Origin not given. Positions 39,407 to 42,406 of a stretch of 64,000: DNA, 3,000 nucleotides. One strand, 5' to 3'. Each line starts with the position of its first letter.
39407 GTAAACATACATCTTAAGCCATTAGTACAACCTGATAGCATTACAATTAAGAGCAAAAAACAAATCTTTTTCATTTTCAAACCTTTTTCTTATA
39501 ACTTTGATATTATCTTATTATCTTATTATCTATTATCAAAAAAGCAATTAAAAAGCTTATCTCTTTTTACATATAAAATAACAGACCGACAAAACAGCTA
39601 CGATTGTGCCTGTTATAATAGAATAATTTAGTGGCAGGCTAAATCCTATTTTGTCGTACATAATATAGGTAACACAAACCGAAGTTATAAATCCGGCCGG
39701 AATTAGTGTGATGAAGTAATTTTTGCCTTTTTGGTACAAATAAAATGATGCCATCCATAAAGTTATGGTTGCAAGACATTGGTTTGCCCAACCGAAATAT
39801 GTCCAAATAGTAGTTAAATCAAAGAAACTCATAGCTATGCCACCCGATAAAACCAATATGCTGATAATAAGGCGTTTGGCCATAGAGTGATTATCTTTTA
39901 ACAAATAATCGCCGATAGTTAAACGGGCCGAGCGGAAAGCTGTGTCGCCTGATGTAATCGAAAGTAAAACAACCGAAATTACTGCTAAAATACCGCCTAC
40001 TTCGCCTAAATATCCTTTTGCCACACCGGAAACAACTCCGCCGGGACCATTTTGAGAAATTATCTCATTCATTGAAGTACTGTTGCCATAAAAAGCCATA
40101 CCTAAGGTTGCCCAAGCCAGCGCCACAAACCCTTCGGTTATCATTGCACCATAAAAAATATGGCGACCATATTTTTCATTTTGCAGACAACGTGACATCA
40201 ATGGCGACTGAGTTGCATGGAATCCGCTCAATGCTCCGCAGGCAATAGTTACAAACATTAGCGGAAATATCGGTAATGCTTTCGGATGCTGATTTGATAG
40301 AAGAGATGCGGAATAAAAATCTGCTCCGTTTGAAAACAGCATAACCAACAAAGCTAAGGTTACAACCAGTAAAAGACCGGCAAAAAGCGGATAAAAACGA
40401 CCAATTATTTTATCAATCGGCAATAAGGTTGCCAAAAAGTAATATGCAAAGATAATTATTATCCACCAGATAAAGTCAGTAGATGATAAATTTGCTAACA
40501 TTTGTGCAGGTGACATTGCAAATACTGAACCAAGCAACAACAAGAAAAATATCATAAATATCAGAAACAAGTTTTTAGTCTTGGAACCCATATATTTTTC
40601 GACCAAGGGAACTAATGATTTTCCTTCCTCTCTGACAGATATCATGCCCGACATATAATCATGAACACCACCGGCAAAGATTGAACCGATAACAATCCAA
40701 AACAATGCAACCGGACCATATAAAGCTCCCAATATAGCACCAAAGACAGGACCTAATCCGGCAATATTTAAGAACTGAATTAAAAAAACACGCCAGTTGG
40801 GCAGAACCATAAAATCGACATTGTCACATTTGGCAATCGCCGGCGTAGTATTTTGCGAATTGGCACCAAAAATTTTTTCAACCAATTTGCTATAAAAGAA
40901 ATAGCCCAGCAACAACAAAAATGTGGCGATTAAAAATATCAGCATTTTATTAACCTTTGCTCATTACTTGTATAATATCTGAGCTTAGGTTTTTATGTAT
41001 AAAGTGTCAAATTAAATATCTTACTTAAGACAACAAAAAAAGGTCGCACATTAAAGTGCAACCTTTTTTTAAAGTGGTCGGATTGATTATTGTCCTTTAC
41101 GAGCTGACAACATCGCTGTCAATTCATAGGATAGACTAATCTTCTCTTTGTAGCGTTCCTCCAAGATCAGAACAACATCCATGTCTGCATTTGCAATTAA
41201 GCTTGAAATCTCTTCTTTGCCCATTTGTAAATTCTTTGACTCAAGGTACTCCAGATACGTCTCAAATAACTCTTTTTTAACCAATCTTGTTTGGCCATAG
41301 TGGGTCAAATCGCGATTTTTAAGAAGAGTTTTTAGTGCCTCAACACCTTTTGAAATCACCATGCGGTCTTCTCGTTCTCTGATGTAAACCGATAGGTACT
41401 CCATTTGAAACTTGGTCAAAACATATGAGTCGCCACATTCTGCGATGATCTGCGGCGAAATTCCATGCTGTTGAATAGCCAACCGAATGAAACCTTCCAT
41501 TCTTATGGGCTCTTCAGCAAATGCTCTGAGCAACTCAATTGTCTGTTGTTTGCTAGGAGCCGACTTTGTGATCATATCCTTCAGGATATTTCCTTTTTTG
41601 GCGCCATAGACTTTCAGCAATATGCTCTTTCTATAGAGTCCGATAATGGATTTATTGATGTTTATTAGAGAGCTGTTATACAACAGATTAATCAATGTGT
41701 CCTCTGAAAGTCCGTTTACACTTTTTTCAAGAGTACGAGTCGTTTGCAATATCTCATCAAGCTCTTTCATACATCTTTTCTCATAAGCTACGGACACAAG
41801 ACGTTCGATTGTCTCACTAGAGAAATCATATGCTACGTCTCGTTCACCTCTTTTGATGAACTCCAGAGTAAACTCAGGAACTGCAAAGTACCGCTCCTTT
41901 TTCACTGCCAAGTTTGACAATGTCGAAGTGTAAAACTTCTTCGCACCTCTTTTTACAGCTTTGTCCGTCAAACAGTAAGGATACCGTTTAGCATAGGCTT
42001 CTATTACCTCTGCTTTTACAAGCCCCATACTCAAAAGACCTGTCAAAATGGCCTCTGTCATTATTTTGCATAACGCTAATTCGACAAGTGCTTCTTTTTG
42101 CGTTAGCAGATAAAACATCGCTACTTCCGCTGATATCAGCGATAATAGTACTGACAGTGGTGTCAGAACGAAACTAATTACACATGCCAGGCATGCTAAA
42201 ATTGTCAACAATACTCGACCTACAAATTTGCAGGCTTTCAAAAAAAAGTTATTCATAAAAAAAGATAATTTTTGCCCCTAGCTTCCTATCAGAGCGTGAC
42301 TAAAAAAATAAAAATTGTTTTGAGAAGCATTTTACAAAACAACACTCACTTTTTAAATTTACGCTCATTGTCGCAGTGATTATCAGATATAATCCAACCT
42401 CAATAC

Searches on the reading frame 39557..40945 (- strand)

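Call 35: search_protein_families(library=pfam, proteins=[window:39557-40945:-], max_evalue=0.001)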
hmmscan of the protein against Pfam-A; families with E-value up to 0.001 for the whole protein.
window:39557-40945:- (462 aa): 1 family
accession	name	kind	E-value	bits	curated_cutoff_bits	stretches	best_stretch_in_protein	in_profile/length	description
PF02554.20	CstA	-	5.6e-64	217.2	27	3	2-152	4-156/560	Carbon starvation protein CstA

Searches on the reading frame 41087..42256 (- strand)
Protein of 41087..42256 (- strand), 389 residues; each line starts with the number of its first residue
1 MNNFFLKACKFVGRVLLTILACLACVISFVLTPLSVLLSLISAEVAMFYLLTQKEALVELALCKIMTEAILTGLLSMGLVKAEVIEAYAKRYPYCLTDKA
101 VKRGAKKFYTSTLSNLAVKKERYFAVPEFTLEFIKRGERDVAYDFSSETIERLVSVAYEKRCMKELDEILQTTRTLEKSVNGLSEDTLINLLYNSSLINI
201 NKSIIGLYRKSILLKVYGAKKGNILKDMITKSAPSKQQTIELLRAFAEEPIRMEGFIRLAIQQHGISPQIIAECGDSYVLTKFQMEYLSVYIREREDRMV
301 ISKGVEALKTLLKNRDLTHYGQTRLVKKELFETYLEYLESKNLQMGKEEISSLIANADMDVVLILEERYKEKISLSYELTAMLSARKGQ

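Call 30: find_encoding_contigs(protein=window:41087-42256:-, flank=10000, max_places=1)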
Protein window:41087-42256:- (389 aa): no gene with exactly this product is on record in the collection.

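Call 35: search_protein_families(library=pfam, proteins=[window:41087-42256:-], max_evalue=0.001)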
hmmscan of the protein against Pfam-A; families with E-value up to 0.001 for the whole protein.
window:41087-42256:- (389 aa): 0 families

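Call 70: search_protein_families(library=ncbifam, proteins=[window:41087-42256:-], max_evalue=0.1)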
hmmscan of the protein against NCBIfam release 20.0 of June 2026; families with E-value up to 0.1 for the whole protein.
window:41087-42256:- (389 aa): 0 families
